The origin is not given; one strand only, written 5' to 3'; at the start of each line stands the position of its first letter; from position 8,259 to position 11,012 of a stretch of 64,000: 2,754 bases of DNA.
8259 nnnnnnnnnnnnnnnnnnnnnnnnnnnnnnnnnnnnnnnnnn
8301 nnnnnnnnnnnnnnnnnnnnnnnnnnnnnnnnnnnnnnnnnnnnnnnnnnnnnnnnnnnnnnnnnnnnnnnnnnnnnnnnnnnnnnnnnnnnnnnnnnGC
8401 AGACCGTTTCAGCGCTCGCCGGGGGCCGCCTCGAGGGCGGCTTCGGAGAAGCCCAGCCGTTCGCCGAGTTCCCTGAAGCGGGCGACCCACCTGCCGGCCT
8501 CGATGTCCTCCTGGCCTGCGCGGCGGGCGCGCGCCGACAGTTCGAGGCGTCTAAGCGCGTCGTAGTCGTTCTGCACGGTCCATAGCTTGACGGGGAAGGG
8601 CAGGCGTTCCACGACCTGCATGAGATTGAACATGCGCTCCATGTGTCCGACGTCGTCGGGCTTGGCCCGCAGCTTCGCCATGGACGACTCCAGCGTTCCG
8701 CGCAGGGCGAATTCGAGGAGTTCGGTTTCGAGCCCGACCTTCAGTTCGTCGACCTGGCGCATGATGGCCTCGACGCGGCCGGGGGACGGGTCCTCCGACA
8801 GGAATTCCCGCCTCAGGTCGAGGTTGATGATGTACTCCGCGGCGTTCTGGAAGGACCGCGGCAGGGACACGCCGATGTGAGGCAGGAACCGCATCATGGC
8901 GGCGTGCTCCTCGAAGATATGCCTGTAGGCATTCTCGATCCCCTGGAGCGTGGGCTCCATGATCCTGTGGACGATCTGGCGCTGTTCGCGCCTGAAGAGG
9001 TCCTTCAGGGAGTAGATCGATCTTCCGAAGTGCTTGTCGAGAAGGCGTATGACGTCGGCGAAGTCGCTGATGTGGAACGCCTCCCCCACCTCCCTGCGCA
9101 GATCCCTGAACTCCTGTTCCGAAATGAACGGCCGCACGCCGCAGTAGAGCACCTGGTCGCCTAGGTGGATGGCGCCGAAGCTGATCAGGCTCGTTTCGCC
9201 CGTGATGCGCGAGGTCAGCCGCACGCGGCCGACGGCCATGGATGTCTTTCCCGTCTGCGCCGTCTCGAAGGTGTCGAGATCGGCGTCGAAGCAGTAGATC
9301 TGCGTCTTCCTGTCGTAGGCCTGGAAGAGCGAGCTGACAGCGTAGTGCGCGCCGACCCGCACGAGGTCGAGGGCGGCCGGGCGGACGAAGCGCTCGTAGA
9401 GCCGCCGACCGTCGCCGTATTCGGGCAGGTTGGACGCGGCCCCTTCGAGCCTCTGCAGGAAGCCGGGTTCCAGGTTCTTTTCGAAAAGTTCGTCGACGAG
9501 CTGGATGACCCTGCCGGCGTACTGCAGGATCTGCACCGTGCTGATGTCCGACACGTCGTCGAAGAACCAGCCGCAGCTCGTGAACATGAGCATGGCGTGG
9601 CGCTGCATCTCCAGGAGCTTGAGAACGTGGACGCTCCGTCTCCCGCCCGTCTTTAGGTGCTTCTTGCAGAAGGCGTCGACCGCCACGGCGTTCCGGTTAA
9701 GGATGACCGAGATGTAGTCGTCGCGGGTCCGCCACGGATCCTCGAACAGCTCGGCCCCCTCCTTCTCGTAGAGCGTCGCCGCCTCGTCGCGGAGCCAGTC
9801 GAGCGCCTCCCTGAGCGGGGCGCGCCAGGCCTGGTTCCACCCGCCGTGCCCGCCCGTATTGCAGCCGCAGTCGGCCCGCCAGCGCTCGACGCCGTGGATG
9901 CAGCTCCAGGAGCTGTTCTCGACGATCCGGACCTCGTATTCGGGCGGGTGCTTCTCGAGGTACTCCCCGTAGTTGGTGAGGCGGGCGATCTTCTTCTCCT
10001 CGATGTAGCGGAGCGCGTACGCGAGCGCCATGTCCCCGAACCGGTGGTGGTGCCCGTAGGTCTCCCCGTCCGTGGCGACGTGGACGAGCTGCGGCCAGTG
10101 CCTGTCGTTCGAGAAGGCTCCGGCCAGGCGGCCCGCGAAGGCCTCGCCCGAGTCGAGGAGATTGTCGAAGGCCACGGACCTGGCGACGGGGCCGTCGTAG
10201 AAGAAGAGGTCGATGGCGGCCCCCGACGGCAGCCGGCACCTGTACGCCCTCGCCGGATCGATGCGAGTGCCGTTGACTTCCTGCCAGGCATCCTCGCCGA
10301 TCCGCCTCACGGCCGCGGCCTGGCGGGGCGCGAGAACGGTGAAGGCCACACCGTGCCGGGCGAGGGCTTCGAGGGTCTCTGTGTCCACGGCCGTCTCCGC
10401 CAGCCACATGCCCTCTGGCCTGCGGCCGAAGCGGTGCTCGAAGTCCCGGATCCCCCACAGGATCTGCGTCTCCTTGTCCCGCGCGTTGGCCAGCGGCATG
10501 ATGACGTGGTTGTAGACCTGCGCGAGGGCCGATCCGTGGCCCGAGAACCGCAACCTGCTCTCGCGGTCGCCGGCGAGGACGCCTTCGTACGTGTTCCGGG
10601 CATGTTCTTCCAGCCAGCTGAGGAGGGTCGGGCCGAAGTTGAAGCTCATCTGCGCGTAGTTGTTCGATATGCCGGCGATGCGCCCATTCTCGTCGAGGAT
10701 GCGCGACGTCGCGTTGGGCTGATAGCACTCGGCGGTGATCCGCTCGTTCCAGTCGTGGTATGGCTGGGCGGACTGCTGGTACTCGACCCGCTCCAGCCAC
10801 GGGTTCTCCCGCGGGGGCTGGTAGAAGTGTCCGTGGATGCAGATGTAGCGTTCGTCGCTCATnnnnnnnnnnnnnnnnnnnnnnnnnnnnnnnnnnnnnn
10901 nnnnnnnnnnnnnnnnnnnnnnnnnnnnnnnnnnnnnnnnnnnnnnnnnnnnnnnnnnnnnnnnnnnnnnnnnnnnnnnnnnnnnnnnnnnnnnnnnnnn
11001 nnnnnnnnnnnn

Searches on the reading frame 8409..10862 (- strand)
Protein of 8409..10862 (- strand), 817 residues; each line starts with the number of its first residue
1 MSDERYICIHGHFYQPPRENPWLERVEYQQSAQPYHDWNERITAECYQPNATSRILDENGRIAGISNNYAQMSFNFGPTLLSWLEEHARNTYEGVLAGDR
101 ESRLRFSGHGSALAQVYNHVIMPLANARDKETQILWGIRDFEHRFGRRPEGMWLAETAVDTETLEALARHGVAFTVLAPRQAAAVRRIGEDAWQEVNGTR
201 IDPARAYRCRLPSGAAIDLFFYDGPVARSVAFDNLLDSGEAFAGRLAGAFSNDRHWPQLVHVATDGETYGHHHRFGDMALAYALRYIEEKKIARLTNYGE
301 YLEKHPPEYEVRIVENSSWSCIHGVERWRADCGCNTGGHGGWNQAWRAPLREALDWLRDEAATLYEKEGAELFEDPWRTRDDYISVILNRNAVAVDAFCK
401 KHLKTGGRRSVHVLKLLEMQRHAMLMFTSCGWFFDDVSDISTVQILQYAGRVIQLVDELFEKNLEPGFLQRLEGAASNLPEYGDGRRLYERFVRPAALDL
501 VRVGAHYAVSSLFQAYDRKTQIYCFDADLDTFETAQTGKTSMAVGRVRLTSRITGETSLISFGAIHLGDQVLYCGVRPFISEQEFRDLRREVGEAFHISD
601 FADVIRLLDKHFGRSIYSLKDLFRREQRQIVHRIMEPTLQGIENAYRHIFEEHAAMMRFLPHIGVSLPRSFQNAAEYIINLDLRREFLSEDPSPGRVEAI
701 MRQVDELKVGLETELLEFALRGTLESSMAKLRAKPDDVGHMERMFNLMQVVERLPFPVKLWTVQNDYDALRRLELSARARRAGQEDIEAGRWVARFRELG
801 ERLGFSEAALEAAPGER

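Call 61: search_protein_families(library=pfam, max_evalue=0.0001, proteins=[window:8409-10862:-])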
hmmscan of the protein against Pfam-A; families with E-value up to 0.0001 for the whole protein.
window:8409-10862:- (817 aa): 2 families
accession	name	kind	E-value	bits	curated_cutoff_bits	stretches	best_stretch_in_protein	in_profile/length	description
PF12055.13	DUF3536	-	1.8e-112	375.8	25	1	342-623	1-284/284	Domain of unknown function (DUF3536)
PF03065.20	Glyco_hydro_57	-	1.1e-17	64.7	21.2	1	41-311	42-288/291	Glycosyl hydrolase family 57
